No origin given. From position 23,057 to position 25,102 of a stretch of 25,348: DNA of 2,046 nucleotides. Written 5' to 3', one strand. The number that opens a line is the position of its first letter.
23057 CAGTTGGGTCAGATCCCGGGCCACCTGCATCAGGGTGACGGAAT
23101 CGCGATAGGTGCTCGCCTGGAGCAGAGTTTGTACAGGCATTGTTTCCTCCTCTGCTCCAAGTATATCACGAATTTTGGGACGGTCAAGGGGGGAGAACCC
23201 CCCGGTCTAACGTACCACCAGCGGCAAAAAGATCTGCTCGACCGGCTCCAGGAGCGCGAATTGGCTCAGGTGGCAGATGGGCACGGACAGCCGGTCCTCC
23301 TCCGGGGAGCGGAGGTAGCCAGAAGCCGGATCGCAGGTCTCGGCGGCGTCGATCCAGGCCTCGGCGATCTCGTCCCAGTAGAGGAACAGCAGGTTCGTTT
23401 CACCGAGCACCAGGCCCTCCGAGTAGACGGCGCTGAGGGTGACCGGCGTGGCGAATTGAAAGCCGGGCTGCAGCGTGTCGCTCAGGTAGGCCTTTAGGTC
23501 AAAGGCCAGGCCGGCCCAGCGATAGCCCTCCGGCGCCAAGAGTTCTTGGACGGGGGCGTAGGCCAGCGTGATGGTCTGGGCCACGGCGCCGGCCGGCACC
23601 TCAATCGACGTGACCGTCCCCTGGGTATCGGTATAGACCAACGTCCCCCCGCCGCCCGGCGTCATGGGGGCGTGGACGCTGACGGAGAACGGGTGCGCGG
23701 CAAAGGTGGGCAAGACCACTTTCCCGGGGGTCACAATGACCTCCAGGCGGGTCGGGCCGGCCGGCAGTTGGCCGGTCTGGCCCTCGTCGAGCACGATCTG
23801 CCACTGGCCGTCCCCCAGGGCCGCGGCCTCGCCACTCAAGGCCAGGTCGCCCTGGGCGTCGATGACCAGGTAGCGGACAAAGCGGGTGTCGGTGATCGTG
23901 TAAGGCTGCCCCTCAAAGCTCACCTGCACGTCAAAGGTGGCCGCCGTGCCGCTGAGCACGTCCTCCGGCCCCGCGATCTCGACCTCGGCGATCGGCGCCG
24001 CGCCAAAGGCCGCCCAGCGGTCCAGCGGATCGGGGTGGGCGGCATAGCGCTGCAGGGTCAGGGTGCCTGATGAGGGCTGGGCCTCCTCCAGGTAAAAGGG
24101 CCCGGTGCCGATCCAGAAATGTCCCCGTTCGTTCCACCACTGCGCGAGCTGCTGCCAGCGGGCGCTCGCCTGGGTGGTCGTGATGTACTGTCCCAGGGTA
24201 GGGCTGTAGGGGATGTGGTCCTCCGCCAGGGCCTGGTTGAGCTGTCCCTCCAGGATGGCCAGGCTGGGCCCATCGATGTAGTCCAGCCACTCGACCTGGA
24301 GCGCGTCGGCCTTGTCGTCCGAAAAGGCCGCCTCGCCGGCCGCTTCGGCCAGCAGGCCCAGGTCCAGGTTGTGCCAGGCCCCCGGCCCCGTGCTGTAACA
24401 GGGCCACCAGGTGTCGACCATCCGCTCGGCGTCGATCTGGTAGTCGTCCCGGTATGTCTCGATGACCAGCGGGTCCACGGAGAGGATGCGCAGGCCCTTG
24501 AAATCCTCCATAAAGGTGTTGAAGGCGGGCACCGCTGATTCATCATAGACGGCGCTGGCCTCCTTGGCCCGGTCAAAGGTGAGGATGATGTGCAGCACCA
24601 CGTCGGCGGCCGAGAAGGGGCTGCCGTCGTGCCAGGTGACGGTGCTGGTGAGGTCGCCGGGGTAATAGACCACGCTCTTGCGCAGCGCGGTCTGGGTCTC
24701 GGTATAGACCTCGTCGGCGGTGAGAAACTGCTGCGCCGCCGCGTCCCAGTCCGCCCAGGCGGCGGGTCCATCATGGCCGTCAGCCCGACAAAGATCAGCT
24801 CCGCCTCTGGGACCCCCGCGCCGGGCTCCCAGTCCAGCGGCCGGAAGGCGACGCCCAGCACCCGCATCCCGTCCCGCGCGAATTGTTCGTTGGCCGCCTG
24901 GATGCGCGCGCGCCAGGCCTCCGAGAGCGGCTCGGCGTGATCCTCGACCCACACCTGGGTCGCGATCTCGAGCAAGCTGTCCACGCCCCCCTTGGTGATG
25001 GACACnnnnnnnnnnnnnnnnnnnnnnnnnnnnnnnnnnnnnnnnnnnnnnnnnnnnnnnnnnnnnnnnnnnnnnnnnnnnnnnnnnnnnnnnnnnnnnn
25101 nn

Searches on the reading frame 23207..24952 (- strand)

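Call 29: search_protein_families(library=pfam, proteins=[window:23207-24952:-], max_evalue=0.01)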
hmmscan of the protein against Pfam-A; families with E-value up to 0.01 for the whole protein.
window:23207-24952:- (581 aa): 1 family
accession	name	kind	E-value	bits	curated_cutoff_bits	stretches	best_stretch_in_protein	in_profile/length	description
PF00496.27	SBP_bac_5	-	4e-05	23.4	32.4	1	104-302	26-136/368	Bacterial extracellular solute-binding proteins, family 5 Middle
